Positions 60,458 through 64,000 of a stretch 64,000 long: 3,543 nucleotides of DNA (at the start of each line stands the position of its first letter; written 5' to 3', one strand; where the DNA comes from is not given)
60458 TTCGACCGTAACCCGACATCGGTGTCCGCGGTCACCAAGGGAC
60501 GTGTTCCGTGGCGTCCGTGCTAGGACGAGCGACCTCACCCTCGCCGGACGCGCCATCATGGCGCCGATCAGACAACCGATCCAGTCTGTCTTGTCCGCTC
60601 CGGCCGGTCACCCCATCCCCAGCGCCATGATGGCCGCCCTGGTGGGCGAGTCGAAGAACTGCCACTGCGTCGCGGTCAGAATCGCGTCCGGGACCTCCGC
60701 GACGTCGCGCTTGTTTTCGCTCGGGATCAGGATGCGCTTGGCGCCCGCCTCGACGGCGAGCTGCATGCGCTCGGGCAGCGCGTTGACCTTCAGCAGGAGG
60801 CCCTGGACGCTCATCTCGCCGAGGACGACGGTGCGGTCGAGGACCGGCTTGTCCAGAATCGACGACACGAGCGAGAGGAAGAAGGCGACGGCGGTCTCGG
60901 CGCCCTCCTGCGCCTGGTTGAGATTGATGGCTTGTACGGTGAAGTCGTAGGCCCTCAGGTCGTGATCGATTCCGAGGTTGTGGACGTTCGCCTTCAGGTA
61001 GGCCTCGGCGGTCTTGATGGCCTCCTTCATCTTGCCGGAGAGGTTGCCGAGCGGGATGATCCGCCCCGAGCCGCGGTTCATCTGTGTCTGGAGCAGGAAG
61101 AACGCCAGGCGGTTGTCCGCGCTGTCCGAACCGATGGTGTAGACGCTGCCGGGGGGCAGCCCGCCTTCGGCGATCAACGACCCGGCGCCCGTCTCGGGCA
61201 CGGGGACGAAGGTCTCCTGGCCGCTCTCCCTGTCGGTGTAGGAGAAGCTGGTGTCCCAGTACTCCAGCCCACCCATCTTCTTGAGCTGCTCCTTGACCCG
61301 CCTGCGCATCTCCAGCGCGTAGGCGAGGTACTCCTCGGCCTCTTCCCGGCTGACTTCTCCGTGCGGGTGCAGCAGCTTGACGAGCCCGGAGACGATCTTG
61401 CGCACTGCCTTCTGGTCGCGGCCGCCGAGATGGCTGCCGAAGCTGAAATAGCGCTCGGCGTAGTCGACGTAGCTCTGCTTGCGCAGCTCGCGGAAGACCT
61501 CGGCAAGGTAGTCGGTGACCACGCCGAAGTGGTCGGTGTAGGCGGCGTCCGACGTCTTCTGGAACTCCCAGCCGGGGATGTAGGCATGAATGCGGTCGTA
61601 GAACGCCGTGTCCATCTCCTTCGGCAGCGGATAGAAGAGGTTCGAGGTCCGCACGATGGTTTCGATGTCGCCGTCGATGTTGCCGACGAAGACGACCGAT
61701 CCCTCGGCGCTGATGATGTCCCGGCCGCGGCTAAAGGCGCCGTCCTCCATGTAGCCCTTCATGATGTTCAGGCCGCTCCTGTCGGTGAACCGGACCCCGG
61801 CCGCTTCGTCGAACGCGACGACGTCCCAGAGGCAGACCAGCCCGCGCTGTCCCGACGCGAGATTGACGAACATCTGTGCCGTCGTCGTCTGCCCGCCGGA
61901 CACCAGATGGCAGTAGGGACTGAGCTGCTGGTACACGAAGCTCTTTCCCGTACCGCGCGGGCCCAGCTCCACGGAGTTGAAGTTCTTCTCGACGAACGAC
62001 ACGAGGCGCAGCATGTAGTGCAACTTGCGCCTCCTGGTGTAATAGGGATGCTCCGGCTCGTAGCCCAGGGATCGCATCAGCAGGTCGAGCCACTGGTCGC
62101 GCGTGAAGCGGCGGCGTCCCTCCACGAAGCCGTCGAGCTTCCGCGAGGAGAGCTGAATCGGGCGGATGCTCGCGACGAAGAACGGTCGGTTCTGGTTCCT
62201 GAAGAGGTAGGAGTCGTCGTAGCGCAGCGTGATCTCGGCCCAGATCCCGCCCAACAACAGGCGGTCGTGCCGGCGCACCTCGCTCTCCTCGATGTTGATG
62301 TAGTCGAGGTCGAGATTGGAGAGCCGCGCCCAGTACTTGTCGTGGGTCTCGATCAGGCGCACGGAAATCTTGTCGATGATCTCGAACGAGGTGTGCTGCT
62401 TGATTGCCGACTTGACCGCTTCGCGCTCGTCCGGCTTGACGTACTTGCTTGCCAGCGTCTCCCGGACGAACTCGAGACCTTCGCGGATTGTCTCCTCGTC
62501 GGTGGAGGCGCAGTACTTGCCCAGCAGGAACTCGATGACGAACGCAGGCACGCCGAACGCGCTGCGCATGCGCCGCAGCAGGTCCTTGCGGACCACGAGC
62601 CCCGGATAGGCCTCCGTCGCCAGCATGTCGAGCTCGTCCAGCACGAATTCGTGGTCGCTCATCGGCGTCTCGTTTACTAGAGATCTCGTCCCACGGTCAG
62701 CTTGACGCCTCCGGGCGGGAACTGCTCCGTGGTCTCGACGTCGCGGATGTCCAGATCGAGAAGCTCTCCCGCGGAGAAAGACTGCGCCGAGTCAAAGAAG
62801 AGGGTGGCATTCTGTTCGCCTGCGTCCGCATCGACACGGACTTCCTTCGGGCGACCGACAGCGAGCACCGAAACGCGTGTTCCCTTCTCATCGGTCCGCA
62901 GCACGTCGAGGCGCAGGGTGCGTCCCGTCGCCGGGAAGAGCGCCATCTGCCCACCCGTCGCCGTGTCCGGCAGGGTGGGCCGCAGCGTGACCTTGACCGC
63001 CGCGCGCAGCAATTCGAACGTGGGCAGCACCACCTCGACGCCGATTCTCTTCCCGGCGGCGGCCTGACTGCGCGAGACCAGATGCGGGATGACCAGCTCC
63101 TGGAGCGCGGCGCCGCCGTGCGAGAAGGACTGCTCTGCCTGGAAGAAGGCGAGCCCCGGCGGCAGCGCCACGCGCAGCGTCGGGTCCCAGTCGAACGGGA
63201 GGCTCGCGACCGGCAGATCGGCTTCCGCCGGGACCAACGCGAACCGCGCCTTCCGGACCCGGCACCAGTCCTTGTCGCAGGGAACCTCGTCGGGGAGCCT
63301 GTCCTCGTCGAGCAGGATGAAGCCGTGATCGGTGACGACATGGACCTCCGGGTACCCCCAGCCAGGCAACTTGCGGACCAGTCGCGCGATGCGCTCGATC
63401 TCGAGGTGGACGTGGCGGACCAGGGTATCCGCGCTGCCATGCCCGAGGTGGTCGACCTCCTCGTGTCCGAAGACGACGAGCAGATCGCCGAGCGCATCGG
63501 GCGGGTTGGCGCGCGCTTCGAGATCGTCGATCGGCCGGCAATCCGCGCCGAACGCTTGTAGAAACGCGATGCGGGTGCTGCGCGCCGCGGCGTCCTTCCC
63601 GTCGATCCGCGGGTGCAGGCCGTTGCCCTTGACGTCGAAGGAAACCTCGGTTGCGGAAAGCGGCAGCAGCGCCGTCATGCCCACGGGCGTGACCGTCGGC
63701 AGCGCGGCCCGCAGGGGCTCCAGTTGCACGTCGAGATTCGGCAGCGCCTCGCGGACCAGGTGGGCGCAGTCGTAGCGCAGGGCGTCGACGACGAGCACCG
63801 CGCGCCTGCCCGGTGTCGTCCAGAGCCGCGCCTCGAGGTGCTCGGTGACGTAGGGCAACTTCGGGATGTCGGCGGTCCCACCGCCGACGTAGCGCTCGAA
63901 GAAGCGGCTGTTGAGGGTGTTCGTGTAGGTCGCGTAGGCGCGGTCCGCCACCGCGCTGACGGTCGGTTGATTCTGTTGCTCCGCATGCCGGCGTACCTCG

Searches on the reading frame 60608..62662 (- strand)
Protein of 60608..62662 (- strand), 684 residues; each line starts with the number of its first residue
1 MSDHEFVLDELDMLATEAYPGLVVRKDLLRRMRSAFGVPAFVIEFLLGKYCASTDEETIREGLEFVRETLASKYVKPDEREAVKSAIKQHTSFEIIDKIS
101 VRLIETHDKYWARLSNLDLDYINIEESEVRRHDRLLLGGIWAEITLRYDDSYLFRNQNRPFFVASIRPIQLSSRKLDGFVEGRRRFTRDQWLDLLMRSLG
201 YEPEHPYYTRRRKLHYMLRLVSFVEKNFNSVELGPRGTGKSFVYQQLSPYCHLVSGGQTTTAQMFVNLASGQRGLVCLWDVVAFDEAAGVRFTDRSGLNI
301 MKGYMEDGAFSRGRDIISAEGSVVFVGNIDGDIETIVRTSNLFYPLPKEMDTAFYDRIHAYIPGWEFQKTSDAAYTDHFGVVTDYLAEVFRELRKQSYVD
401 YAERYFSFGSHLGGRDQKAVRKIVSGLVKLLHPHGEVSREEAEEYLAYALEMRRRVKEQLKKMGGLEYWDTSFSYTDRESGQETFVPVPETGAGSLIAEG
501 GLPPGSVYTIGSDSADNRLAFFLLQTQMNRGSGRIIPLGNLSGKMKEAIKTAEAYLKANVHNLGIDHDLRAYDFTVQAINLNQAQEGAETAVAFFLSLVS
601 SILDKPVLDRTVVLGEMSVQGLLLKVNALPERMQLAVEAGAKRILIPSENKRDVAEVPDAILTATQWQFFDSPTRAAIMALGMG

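Call 46: search_protein_families(library=pfam, proteins=[window:60608-62662:-], max_evalue=0.001)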
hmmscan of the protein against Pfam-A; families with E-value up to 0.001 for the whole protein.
window:60608-62662:- (684 aa): 4 families
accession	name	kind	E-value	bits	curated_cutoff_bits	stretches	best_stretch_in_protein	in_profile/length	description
PF13337.12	BrxL_ATPase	-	9e-131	435.8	25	1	161-474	1-313/313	Lon-like protease BrxL-like, ATPase domain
PF20442.3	BrxL_N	-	1.7e-43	148.2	28.2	1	18-148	2-132/132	BREX system Lon protease-like protein BrxL N-terminal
PF05362.19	Lon_C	-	2.3e-18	66.9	21.1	1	524-669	45-191/205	Lon protease (S16) C-terminal proteolytic domain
PF13541.12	ChlI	-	1.7e-05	25.1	27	1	540-650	13-121/121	Subunit ChlI of Mg-chelatase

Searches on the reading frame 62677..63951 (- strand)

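Call 46: search_protein_families(library=pfam, proteins=[window:62677-63951:-], max_evalue=0.001)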
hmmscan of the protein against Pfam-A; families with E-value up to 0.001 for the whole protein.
window:62677-63951:- (424 aa): 1 family
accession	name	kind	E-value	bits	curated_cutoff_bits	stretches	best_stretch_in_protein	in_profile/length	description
PF08665.17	PglZ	-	1.7e-13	51.4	25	1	49-213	2-174/179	PglZ domain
